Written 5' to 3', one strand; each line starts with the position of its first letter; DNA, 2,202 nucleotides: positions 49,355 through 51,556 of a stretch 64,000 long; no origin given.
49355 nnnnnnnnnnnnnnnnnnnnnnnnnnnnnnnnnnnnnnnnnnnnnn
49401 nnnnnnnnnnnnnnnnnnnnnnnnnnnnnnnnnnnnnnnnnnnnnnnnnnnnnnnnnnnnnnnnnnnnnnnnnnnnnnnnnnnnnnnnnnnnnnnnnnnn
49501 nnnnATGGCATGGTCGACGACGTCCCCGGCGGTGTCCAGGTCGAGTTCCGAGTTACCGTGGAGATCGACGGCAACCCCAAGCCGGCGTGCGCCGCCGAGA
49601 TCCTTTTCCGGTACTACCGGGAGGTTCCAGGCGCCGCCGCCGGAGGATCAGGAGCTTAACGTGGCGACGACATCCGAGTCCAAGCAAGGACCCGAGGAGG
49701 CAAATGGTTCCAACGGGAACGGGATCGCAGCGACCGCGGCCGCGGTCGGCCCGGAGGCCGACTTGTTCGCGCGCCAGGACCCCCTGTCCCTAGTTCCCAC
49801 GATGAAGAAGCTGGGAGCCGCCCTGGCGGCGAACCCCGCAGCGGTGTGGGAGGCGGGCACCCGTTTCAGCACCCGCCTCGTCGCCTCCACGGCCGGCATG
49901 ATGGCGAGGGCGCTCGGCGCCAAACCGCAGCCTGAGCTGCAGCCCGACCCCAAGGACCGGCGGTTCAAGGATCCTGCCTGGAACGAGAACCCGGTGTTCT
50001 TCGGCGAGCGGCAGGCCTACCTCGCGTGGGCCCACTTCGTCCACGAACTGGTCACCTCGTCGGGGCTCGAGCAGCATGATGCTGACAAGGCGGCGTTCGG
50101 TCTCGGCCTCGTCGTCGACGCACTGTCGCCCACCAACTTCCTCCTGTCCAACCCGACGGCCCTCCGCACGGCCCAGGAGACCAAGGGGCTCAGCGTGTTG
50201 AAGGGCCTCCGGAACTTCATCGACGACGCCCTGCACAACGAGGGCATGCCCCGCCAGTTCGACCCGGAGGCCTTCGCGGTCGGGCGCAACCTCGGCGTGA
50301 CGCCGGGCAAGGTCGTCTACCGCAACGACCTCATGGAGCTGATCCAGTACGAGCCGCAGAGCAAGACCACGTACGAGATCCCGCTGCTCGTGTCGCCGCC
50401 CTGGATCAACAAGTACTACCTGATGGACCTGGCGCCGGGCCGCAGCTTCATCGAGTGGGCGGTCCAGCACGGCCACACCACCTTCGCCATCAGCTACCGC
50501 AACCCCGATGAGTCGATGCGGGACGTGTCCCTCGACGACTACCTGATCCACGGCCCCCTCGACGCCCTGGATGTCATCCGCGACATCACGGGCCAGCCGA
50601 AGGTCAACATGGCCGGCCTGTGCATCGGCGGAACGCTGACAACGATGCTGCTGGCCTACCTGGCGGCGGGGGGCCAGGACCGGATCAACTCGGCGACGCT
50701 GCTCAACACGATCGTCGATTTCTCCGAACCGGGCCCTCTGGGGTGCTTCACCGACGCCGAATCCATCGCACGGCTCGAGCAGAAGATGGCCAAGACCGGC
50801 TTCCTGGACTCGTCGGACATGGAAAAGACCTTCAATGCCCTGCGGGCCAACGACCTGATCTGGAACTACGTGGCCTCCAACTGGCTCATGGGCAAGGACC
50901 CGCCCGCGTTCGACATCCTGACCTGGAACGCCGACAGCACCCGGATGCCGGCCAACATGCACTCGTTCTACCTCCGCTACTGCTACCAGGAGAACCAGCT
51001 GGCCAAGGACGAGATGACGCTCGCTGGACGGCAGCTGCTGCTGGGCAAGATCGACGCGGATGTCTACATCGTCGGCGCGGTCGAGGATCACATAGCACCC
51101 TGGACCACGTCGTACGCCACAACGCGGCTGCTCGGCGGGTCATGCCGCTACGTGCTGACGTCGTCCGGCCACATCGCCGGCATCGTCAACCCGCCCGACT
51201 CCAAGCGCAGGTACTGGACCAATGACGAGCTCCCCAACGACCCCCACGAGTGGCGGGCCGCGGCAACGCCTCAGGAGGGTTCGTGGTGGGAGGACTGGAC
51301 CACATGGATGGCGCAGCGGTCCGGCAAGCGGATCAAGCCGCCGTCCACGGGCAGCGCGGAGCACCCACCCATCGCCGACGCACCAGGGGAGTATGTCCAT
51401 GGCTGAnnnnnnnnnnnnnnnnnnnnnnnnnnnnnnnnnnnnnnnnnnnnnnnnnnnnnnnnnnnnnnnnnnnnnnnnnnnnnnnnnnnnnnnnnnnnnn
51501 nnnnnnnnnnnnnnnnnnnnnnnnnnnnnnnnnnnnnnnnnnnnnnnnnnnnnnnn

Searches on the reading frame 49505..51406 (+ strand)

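Call 29: search_protein_families(library=pfam, proteins=[window:49505-51406:+], max_evalue=0.00001)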
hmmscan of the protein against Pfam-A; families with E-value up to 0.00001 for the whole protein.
window:49505-51406:+ (633 aa): 2 families
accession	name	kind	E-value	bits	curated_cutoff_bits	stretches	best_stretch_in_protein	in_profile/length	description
PF07167.19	PhaC_N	-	5.2e-59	199.2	23.7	1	150-319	1-173/173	Poly-beta-hydroxybutyrate polymerase (PhaC) N-terminus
PF00561.26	Abhydrolase_1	-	8e-15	55.6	25.8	1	321-563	24-245/245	alpha/beta hydrolase fold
